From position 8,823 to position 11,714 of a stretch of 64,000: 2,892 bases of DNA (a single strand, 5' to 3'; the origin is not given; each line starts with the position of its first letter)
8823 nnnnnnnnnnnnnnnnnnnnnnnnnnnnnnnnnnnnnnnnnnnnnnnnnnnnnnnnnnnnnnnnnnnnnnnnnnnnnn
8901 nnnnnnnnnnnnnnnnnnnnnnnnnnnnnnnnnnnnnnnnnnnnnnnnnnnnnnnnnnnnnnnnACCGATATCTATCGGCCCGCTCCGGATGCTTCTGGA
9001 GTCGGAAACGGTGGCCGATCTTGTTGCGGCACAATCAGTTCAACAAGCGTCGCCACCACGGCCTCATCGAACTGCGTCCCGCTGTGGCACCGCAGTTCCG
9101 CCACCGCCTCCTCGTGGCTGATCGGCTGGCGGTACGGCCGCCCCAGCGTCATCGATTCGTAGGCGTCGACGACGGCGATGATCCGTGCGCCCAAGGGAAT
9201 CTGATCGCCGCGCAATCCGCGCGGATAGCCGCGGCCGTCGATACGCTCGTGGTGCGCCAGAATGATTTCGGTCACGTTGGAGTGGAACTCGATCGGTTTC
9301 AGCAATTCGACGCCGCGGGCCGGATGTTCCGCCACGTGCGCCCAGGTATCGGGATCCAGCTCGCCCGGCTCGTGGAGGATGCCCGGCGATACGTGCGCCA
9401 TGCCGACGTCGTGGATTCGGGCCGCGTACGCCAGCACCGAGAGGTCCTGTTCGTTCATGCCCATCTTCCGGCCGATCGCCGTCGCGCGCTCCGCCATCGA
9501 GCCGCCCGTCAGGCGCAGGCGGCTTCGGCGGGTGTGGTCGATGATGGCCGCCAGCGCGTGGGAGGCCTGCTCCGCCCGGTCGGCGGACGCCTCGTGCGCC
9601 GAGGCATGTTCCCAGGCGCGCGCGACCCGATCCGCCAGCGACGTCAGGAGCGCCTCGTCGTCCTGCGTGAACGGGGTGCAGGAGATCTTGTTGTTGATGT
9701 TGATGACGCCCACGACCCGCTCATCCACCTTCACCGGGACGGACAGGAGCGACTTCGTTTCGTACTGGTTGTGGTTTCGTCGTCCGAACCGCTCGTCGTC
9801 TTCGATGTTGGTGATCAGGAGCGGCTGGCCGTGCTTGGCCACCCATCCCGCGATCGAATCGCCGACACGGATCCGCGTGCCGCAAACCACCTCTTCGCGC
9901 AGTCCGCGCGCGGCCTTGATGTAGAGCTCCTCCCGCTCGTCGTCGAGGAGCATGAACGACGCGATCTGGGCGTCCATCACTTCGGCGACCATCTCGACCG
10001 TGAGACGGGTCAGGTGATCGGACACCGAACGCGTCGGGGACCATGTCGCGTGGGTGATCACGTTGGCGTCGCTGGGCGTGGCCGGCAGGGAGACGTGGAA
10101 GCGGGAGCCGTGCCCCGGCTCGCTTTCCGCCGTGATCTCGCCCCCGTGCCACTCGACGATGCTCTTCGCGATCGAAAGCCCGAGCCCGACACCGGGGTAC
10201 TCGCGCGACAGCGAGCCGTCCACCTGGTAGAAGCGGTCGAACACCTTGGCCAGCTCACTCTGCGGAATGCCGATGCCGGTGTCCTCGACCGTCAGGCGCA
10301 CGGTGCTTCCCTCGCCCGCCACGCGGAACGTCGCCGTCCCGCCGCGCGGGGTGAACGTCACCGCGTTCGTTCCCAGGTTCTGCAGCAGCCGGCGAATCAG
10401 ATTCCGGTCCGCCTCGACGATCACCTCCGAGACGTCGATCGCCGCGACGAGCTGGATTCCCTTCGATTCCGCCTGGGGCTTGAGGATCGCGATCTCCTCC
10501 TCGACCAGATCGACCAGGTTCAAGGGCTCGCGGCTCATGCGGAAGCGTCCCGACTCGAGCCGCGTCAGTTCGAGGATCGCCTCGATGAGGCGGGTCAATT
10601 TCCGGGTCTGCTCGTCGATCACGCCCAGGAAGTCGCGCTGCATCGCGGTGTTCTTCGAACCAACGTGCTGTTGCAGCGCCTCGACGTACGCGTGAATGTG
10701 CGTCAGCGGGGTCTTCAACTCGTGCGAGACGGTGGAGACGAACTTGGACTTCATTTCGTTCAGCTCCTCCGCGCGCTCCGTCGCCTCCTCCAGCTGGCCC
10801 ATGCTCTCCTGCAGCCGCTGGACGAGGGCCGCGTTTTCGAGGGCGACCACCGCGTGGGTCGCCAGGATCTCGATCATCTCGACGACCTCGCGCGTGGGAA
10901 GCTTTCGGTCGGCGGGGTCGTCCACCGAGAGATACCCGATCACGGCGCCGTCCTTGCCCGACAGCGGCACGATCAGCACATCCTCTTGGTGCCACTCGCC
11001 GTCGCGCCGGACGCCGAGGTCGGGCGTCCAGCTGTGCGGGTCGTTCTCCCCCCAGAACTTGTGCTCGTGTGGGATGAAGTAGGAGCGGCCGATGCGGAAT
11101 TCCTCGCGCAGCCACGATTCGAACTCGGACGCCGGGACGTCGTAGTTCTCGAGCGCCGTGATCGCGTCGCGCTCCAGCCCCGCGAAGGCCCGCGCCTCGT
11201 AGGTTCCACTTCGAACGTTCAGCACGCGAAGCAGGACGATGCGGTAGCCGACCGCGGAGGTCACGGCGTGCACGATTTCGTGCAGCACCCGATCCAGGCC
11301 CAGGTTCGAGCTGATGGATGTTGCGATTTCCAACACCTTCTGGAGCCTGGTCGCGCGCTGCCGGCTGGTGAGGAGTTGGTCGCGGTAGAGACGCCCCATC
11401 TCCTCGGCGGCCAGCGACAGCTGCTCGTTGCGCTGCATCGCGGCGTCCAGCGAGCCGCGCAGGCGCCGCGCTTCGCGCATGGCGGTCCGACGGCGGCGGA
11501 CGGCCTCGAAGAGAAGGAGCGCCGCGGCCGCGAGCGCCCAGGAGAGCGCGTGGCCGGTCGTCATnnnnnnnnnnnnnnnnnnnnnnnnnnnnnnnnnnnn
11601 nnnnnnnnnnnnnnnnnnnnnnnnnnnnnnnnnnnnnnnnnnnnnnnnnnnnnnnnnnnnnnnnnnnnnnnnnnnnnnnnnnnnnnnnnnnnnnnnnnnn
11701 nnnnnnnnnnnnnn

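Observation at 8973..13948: Tandem paralogous GAF-histidine kinase-GAF-HD-GYP hybrid proteins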

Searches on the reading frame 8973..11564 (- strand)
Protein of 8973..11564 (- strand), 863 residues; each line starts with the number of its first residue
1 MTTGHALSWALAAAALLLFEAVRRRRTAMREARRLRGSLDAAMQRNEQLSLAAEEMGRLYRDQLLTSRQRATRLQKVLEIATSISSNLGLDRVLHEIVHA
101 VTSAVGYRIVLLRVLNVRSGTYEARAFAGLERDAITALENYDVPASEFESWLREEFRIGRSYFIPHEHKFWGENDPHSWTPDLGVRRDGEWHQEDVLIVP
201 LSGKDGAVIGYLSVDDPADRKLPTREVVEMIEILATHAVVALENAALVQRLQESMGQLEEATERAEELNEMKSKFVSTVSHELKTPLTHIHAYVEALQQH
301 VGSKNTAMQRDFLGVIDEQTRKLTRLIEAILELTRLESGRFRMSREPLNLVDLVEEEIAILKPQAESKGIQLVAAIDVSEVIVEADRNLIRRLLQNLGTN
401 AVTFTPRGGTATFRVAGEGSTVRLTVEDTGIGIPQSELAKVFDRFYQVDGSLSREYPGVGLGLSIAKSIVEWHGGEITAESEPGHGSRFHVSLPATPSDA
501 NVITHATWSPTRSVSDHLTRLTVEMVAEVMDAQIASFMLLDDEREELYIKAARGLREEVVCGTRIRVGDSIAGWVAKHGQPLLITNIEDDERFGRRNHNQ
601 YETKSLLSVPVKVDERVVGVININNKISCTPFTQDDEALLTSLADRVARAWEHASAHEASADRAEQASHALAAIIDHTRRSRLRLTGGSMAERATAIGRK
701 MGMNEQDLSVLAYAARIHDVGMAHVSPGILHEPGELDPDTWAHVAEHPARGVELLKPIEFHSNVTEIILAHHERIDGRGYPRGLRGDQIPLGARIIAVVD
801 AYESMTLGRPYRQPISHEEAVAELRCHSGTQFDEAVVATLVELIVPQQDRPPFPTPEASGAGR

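Call 6: search_protein_families(library=pfam, proteins=[window:8973-11564:-], max_evalue=0.01)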
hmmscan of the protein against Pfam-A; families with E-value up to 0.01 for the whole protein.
window:8973-11564:- (863 aa): 8 families
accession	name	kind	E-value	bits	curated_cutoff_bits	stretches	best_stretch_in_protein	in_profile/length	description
PF13487.12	HD_5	-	2.9e-34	118.7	27.2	1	677-836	17-170/170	HD domain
PF02518.31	HATPase_c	-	3.7e-29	101.9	26.4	1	386-496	2-110/111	Histidine kinase-, DNA gyrase B-, and HSP90-like ATPase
PF01590.32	GAF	-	3.9e-29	102.3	22.4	2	519-650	6-132/133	GAF domain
PF13185.12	GAF_2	-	1.1e-24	87.6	28.6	2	517-651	6-135/136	GAF domain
PF13492.12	GAF_3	-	3.1e-19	70.1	27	2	517-650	4-126/129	GAF domain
PF00512.31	HisKA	-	2.7e-17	63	26.9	1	271-339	1-66/66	His Kinase A (phospho-acceptor) domain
PF01966.28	HD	-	3.6e-13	50.2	22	1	690-805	8-116/116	HD domain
PF12128.14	DUF3584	-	0.0025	15.8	31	1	233-332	639-740/1191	Protein of unknown function (DUF3584)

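Call 7: search_protein_families(library=ncbifam, proteins=[window:8973-11564:-], max_evalue=0.01)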
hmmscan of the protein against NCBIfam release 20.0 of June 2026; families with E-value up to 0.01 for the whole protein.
window:8973-11564:- (863 aa): 87 families (the best 25 are shown)
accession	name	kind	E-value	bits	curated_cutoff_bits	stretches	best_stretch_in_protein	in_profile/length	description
NF046044.1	PnpS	equivalog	6.6e-69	232.8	400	1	249-494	148-390/390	two-component system histidine kinase PnpS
NF033092.0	HK_WalK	equivalog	2.1e-63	214.8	725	1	258-494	359-593/594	cell wall metabolism sensor histidine kinase WalK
NF047874.1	MASE3_PAS_HK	subfamily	5.4e-61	207.2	560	1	253-504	379-634/655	MASE3 domain-containing sensor histidine kinase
TIGR02966.1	phoR_proteo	equivalog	6.1e-58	196.4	334.2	1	264-492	106-332/333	phosphate regulon sensor histidine kinase PhoR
NF041735.1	hist_kin_RppB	equivalog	4.7e-51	174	400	1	274-494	218-438/438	two-component system sensor histidine kinase RppB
NF040691.1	MtrAB_MtrB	equivalog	1.8e-50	172.5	450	1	249-499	248-496/507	MtrAB system histidine kinase MtrB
TIGR02956.1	TMAO_torS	equivalog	7.1e-50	170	676.5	1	247-502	439-689/967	TMAO reductase system sensor histidine kinase/response regulator TorS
NF038297.2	hybrid_HK_HrmK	equivalog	1.2e-47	162.9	725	1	227-506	190-468/607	hybrid histidine kinase/response regulator HrmK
TIGR01386.1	cztS_silS_copS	subfamily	5.4e-47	160.8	292.55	1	222-494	190-457/457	heavy metal sensor histidine kinase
NF008312.0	PRK11100.1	equivalog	2.1e-45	155.5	356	1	242-495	223-474/477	two-component system sensor histidine kinase CreC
NF041947.1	LuxQ_Vibrio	equivalog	2.6e-45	154.7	1200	1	248-504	448-705/843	quorum-sensing autoinducer 2 sensor kinase/phosphatase LuxQ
NF045911.1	TCSHisKinNblS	equivalog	4.3e-45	154.2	1000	1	264-494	380-619/621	two-component system sensor histidine kinase NblS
NF008318.0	PRK11107.1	equivalog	2.2e-44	151.8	890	1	258-505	279-528/920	two-component sensor histidine kinase BarA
NF033093.1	HK_VicK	exception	6.6e-44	150.3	680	1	258-496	196-436/448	cell wall metabolism sensor histidine kinase VicK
NF045595.1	HK_scytonemin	equivalog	2.2e-42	145.3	865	1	256-495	399-635/637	scytonemin biosynthesis sensor histidine kinase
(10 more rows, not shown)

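Call 79: find_homologous_proteins(query=window:8973-11564:-, max_evalue=1e-30)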
Query window:8973-11564:- (863 aa): 2306 proteins with E <= 1e-30 among 8000 candidates; the best 120 are listed.
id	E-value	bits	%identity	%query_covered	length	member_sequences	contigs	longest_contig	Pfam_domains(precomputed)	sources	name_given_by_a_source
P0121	0.0e+0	1910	100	100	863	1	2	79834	PF13185.13,PF13487.13,PF01966.29,PF01590.33,PF02518.32,PF13492.13,PF00512.32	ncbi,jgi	-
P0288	0.0e+0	1637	86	100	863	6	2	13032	PF13185.13,PF13487.13,PF01966.29,PF01590.33,PF02518.32,PF13492.13,PF00512.32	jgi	jgi:signal transduction histidine kinase/response regulator RpfG family c-di-GMP phosphodiesterase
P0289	0.0e+0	1466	76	100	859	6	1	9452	PF13185.13,PF13487.13,PF01966.29,PF01590.33,PF02518.32,PF13492.13,PF00512.32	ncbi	-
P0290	0.0e+0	1459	75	100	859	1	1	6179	PF13185.13,PF13487.13,PF01966.29,PF01590.33,PF02518.32,PF13492.13,PF00512.32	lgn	-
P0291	0.0e+0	1456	75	100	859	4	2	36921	PF13185.13,PF13487.13,PF01966.29,PF01590.33,PF02518.32,PF13492.13,PF00512.32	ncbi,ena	-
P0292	0.0e+0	1456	76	100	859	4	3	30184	PF13185.13,PF13487.13,PF01966.29,PF01590.33,PF02518.32,PF13492.13,PF00512.32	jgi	jgi:signal transduction histidine kinase/response regulator RpfG family c-di-GMP phosphodiesterase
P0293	0.0e+0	1451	75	100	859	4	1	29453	PF13185.13,PF13487.13,PF01966.29,PF01590.33,PF02518.32,PF13492.13,PF00512.32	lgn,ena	-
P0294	0.0e+0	1445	75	99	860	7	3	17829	PF13185.13,PF13487.13,PF01966.29,PF01590.33,PF02518.32,PF13492.13,PF00512.32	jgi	-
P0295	0.0e+0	1389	72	97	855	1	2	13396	PF13185.13,PF13487.13,PF01966.29,PF01590.33,PF02518.32,PF13492.13,PF00512.32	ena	-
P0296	0.0e+0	1375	76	93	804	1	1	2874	PF13185.13,PF13487.13,PF01966.29,PF01590.33,PF02518.32,PF13492.13,PF00512.32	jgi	jgi:signal transduction histidine kinase/HD-GYP domain-containing protein (c-di-GMP phosphodiesteras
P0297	0.0e+0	1351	71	98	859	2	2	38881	PF13185.13,PF13487.13,PF01966.29,PF01590.33,PF02518.32,PF13492.13,PF00512.32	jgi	-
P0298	0.0e+0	1338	70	99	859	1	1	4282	PF13185.13,PF13487.13,PF01966.29,PF01590.33,PF02518.32,PF13492.13,PF00512.32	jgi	jgi:signal transduction histidine kinase/HD-GYP domain-containing protein (c-di-GMP phosphodiesteras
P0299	0.0e+0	1332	69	97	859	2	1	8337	PF13185.13,PF13487.13,PF01966.29,PF01590.33,PF02518.32,PF13492.13,PF00512.32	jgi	jgi:hypothetical protein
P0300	0.0e+0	1322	69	100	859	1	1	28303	PF13185.13,PF13487.13,PF01966.29,PF01590.33,PF02518.32,PF13492.13,PF00512.32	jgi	jgi:signal transduction histidine kinase/HD-GYP domain-containing protein (c-di-GMP phosphodiesteras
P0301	0.0e+0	1321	69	100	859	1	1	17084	PF13185.13,PF13487.13,PF01966.29,PF01590.33,PF02518.32,PF13492.13,PF00512.32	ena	-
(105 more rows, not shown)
